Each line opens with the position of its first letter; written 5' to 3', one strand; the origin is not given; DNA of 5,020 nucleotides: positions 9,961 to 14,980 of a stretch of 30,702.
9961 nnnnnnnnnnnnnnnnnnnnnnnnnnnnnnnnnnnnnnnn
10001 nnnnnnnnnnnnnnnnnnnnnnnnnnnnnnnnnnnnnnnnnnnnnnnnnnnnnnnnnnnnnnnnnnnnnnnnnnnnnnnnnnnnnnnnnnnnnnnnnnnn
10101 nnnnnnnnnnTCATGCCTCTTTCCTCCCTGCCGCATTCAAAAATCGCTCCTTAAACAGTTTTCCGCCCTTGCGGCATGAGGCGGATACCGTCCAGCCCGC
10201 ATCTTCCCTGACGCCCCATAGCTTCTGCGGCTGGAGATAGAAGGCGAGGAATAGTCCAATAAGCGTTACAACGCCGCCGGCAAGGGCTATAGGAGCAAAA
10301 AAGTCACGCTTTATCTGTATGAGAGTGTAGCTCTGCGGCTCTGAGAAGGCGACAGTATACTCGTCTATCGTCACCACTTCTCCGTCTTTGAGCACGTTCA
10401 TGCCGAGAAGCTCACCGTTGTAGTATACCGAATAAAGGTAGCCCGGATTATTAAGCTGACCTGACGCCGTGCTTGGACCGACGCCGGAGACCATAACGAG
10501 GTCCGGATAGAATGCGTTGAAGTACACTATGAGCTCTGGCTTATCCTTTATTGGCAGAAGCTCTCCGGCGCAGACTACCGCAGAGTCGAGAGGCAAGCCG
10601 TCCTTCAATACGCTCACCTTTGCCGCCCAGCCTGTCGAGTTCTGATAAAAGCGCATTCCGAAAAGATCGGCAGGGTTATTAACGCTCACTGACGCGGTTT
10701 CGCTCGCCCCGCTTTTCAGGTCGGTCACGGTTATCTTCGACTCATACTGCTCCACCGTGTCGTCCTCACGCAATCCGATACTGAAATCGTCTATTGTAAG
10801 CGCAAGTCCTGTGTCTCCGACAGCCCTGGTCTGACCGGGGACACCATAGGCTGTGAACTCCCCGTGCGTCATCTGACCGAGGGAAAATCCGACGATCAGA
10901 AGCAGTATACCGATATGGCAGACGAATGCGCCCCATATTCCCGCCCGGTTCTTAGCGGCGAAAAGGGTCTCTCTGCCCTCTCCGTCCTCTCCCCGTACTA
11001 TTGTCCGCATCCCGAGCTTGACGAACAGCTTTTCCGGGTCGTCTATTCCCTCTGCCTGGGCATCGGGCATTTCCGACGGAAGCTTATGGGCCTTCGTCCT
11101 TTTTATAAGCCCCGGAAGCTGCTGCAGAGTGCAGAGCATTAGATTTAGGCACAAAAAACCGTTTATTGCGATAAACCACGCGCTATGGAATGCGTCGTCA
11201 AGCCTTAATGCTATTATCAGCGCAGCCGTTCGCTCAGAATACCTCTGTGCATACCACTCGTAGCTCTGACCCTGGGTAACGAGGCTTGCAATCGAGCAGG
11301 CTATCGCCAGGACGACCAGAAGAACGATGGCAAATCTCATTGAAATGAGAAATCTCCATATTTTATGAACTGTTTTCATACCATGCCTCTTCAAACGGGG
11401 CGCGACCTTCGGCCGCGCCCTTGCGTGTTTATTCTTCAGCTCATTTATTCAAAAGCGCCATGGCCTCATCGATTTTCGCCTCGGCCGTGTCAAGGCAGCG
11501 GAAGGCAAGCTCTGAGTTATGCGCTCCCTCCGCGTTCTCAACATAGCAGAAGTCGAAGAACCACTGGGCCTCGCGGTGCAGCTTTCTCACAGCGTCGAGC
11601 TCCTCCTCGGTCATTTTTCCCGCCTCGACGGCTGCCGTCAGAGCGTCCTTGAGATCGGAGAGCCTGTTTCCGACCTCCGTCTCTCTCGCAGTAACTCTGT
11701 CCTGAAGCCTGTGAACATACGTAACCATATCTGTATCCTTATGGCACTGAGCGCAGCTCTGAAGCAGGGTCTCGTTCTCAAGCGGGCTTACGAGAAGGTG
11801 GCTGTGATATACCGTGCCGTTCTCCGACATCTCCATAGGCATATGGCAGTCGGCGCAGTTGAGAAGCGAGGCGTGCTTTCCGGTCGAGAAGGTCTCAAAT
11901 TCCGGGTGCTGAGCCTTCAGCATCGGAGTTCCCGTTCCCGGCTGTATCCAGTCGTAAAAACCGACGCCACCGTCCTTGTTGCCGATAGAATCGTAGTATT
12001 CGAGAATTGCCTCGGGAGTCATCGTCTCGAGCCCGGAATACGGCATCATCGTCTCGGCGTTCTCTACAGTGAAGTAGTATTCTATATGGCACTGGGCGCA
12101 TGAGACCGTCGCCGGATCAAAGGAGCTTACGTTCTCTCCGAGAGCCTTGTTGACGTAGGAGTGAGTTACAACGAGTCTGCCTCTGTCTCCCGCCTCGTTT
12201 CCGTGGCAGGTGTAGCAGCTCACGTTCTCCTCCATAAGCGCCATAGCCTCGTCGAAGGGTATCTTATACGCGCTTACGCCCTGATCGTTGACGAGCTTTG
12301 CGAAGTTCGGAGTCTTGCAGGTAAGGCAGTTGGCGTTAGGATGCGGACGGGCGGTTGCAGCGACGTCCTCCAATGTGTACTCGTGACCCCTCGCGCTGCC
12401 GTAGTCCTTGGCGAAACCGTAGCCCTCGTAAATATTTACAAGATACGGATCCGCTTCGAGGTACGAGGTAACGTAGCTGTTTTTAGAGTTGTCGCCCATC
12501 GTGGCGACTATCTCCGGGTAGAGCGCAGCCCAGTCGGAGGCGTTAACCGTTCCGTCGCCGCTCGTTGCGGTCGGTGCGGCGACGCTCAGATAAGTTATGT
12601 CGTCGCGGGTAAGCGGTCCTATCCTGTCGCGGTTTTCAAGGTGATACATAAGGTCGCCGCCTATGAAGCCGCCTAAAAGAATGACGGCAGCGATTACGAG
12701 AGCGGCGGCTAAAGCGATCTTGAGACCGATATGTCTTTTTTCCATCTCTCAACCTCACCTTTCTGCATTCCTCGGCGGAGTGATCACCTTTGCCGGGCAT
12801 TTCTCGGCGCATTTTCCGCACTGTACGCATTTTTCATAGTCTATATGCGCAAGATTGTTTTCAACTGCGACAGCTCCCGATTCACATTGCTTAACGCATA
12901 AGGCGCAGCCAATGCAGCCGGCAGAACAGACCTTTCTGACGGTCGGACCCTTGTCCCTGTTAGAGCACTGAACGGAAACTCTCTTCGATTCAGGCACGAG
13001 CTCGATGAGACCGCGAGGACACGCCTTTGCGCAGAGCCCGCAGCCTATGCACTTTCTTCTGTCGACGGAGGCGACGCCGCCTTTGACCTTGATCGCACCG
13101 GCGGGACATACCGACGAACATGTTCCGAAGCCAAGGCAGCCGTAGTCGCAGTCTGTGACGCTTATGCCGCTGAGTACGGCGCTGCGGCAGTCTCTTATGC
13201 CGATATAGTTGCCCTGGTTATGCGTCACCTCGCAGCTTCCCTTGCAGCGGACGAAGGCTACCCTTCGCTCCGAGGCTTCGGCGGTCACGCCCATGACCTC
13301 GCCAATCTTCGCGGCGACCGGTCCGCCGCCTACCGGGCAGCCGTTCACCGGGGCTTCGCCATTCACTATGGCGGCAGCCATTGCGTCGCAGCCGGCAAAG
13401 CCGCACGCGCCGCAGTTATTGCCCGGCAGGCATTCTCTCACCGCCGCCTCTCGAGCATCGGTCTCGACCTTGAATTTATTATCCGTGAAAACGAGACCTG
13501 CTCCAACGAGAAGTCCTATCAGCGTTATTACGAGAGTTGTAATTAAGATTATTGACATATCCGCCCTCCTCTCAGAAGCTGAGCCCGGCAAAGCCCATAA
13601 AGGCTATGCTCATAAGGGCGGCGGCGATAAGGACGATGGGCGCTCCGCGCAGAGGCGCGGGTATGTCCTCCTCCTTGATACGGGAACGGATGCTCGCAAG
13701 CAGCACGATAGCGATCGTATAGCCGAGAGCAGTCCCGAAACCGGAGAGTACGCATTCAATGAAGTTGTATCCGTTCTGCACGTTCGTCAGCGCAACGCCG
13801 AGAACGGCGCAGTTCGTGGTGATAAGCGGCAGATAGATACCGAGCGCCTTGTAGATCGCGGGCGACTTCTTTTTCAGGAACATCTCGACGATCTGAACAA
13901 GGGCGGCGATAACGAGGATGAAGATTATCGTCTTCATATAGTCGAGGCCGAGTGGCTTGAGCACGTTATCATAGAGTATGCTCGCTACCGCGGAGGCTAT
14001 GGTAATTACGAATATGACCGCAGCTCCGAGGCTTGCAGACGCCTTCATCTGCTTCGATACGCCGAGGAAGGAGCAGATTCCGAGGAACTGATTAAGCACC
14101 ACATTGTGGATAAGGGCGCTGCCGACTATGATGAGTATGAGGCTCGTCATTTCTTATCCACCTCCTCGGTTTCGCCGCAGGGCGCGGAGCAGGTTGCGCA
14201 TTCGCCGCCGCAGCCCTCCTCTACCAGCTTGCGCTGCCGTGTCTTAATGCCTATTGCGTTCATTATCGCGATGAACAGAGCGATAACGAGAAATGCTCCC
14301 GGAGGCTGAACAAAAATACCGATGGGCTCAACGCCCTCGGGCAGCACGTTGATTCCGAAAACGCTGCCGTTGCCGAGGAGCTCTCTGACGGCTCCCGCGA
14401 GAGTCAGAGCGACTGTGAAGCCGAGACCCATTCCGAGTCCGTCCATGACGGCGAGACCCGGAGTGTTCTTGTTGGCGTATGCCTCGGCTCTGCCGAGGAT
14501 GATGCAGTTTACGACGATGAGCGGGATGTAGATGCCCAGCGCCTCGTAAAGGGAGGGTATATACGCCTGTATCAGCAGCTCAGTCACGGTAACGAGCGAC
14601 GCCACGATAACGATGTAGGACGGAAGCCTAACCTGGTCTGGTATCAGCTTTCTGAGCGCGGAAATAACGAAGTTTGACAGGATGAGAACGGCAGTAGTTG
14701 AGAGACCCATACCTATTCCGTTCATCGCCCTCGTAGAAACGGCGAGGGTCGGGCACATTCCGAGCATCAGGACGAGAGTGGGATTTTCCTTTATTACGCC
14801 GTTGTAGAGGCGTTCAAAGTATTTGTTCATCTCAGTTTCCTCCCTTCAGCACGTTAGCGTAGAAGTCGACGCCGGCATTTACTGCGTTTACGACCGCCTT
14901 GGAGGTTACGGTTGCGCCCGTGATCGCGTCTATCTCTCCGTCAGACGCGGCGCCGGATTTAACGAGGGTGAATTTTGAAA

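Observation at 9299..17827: Candidate new respiratory module: an Rnf complex operon that continues into NrfA nitrite reductase and its maturation genes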

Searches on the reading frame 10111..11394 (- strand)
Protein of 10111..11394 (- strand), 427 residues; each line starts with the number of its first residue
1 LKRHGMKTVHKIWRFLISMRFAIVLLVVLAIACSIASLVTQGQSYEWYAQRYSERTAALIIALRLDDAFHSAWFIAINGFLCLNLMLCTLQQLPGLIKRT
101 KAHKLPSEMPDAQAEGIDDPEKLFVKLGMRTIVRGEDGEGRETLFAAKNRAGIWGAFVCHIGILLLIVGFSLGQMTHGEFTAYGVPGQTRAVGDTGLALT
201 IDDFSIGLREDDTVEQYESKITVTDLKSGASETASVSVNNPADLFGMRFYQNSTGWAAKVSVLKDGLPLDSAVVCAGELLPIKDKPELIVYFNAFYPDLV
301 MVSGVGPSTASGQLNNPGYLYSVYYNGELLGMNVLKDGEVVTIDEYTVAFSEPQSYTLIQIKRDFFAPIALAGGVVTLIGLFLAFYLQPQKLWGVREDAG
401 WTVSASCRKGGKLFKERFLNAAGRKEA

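Call 3: search_protein_families(library=pfam, proteins=[window:10111-11394:-])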
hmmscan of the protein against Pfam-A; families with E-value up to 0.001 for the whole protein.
window:10111-11394:- (427 aa): 1 family
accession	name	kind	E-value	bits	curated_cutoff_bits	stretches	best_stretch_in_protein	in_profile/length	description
PF05140.19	ResB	-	2e-49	169.2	24.6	2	19-257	1-268/486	ResB-like family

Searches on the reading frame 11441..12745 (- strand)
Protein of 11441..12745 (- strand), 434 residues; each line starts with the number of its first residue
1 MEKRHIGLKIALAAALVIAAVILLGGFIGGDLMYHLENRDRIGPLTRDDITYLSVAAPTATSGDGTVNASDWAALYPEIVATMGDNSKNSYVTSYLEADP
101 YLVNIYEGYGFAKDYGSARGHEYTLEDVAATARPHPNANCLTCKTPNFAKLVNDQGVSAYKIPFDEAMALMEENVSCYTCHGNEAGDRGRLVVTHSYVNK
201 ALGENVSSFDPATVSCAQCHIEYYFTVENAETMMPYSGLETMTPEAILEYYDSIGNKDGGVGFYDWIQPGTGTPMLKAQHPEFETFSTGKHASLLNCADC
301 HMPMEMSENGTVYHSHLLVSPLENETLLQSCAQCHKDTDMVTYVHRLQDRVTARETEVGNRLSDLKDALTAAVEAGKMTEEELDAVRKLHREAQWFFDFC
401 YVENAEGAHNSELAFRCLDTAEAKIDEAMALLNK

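Call 3: search_protein_families(library=pfam, proteins=[window:11441-12745:-])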
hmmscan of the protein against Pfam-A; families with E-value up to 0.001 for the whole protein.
window:11441-12745:- (434 aa): 4 families
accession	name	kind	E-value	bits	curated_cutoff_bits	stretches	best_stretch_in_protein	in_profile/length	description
PF02335.20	Cytochrom_C552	-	1.3e-78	265.4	24.1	1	87-433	28-381/438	Cytochrome c552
PF14522.11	Cytochrome_C7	-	1.1e-07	32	24.8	1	285-341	2-54/67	Cytochrome c7 and related cytochrome c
PF22113.1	Mtrc-MtrF_II-IV_dom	-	1.6e-07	31.5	30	1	127-222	71-165/176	Outer membrane cytochrome MtrC/MtrF-like, domains II/IV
PF13435.11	Cytochrome_C554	-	0.00014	23.1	20.8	0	127-182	38-84/84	Cytochrome c554 and c-prime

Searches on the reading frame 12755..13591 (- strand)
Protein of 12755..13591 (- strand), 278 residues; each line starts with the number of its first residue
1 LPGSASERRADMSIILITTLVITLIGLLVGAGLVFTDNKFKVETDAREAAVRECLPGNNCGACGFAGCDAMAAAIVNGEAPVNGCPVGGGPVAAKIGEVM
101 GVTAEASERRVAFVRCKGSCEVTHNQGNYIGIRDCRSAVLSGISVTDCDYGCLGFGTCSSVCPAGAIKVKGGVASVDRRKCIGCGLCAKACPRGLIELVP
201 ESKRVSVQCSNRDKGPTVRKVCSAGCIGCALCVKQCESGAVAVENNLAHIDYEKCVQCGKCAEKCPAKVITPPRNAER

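Call 3: search_protein_families(library=pfam, proteins=[window:12755-13591:-])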
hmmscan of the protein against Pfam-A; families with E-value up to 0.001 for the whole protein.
window:12755-13591:- (278 aa): 13 families
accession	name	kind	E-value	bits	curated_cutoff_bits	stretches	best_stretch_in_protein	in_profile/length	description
PF00037.32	Fer4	-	3e-17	62.1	21.1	2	175-196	2-23/24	4Fe-4S binding domain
PF04060.18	FeS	-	2.3e-14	53.2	23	1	55-87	1-33/33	Putative Fe-S cluster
PF12837.12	Fer4_6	-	6.5e-13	48.4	25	2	173-196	1-24/24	4Fe-4S binding domain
PF12838.12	Fer4_7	-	1.3e-12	48.4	27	2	180-240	1-52/52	4Fe-4S dicluster domain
PF13187.11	Fer4_9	-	2.7e-11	43.7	27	2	226-270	2-52/52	4Fe-4S dicluster domain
PF14697.11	Fer4_21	-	5.9e-10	39.6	35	2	174-237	1-52/59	4Fe-4S dicluster domain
PF13237.11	Fer4_10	-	9.1e-10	38.8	25.5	2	151-192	8-53/53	4Fe-4S dicluster domain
PF12797.12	Fer4_2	-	2.1e-08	34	24.5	2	175-192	4-21/22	4Fe-4S binding domain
PF13484.11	Fer4_16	-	7.6e-08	33.5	30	0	180-237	1-64/66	4Fe-4S double cluster binding domain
PF13183.11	Fer4_8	-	1.9e-06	28.8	27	0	116-165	11-67/68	4Fe-4S dicluster domain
PF25160.1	LdpA_Fe-S-bd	-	2.6e-06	27.6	27.6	1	158-198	9-45/49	LdpA Fe-S cluster-binding domain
PF13534.11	Fer4_17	-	6.9e-05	23.8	22.2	0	180-239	1-59/61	4Fe-4S dicluster domain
PF12798.12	Fer4_3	-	0.00026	22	27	0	181-194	1-14/15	4Fe-4S binding domain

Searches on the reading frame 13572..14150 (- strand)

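Call 3: search_protein_families(library=pfam, proteins=[window:13572-14150:-])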
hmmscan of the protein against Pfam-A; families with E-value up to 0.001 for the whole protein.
window:13572-14150:- (192 aa): 1 family
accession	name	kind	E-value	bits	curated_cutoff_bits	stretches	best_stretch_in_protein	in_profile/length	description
PF02508.19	Rnf-Nqr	-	3.4e-58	196.9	23.8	1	5-190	2-173/174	Rnf-Nqr subunit, membrane protein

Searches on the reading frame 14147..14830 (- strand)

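Call 3: search_protein_families(library=pfam, proteins=[window:14147-14830:-])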
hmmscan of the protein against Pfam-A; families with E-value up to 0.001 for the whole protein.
window:14147-14830:- (227 aa): 2 families
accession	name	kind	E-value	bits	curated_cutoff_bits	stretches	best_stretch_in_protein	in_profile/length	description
PF02508.19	Rnf-Nqr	-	1.1e-66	224.6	23.8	1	4-186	1-173/174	Rnf-Nqr subunit, membrane protein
PF12669.12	FeoB_associated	-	0.00016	22.3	27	1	180-218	3-39/44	FeoB-associated Cys-rich membrane protein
